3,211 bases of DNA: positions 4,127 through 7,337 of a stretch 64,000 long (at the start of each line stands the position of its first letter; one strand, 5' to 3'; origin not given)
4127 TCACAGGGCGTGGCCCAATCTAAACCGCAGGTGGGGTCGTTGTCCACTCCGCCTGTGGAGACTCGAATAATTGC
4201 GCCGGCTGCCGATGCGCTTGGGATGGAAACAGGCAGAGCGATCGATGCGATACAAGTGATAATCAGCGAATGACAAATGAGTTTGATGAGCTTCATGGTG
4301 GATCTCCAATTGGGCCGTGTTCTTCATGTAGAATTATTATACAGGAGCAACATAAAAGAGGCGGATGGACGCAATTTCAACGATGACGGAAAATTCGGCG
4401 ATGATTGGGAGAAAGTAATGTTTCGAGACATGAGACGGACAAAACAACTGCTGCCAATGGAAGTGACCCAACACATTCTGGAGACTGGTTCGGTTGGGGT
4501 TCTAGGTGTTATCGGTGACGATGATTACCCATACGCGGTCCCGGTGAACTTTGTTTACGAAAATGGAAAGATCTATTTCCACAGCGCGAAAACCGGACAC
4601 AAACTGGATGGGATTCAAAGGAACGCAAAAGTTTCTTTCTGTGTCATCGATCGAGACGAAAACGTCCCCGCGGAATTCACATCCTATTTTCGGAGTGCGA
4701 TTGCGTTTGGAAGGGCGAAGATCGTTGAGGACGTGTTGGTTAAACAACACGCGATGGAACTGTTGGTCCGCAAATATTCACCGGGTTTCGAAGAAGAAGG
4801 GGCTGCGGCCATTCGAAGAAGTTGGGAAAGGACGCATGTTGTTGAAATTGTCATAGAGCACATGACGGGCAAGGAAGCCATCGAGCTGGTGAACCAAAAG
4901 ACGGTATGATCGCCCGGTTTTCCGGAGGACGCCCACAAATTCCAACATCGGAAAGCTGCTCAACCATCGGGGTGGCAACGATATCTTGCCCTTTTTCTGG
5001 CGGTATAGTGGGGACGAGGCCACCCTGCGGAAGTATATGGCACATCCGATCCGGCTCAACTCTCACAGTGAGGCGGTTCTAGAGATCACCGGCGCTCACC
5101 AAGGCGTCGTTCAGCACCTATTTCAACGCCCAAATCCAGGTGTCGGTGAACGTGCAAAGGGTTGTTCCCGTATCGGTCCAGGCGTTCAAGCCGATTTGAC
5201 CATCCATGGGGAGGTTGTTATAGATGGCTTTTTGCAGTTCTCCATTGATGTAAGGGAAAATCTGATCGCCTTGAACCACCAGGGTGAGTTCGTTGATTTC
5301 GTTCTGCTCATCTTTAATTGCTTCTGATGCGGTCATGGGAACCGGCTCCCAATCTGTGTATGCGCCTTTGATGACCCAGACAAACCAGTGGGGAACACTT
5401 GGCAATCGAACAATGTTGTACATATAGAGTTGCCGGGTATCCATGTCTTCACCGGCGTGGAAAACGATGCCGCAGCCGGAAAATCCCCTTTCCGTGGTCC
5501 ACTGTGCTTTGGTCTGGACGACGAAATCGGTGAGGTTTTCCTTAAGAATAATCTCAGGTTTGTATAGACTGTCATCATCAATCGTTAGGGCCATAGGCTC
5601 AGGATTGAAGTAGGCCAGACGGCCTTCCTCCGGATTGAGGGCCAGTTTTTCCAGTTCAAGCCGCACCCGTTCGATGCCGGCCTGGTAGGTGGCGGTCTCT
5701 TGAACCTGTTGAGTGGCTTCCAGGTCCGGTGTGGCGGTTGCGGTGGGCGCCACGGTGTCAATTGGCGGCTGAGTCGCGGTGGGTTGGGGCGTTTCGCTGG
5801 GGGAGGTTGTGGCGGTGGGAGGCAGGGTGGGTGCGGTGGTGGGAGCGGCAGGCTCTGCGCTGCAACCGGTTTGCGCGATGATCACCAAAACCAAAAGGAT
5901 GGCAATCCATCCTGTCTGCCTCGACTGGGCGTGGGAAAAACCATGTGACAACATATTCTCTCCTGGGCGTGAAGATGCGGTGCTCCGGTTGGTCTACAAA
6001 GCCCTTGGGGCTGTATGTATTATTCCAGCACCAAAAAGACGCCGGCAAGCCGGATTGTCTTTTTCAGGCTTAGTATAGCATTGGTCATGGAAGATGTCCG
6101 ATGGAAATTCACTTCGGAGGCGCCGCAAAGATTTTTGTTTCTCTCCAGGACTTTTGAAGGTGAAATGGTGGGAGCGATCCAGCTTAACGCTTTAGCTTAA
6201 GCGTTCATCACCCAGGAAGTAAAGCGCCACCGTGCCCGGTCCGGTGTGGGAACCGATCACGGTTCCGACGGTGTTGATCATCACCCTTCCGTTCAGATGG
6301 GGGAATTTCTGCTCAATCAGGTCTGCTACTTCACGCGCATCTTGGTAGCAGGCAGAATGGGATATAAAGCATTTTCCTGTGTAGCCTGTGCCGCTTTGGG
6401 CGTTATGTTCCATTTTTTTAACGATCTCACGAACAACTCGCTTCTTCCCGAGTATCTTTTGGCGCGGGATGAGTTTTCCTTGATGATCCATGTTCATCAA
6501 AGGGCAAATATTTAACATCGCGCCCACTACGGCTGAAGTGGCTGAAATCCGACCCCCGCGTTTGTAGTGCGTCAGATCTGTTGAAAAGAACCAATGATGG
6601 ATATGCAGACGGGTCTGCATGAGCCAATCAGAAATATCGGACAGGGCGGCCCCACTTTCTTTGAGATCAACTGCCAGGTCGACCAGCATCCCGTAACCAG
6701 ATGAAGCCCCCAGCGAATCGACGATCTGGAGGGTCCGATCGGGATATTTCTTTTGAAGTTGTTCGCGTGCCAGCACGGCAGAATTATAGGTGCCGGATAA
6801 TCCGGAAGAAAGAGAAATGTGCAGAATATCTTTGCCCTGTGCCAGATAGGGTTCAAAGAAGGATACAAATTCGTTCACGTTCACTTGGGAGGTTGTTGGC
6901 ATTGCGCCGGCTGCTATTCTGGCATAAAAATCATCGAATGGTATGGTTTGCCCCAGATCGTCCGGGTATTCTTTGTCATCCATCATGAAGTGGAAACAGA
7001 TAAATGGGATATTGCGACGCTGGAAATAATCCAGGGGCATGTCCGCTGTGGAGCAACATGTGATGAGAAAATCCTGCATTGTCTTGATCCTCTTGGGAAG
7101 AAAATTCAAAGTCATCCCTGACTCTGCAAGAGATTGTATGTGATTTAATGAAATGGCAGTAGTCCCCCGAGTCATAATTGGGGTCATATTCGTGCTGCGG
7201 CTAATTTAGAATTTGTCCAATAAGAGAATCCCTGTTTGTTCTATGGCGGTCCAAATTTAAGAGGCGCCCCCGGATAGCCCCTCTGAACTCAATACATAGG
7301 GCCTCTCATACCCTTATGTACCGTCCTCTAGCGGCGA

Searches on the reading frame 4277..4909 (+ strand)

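Call 12: search_protein_families(library=pfam, proteins=[window:4277-4909:+], max_evalue=0.001)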
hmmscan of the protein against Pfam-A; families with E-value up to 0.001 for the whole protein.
window:4277-4909:+ (210 aa): 2 families
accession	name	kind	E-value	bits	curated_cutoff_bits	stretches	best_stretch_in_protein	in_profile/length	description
PF12900.13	Pyridox_ox_2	-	2.1e-25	89.7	27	1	65-199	6-139/140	Pyridoxamine 5'-phosphate oxidase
PF01243.27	PNPOx_N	-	2.7e-11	44.3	28.1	1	66-181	7-106/120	Pyridoxamine 5'-phosphate oxidase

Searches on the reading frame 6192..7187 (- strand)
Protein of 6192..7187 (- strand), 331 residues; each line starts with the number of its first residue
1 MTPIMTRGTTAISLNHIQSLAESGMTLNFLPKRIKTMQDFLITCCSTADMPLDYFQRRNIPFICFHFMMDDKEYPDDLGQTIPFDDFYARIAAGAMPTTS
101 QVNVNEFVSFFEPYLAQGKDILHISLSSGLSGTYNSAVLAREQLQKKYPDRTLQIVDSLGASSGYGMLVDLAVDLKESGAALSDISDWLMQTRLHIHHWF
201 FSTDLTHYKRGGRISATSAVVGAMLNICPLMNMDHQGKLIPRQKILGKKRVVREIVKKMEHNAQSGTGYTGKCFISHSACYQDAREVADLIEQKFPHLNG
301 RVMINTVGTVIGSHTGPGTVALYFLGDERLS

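Call 12: search_protein_families(library=pfam, proteins=[window:6192-7187:-], max_evalue=0.001)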
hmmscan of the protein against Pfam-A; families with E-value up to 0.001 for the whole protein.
window:6192-7187:- (331 aa): 1 family
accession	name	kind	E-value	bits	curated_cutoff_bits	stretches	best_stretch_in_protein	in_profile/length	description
PF02645.21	DegV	-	6e-64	216.5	27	1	46-325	8-278/280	Uncharacterised protein, DegV family COG1307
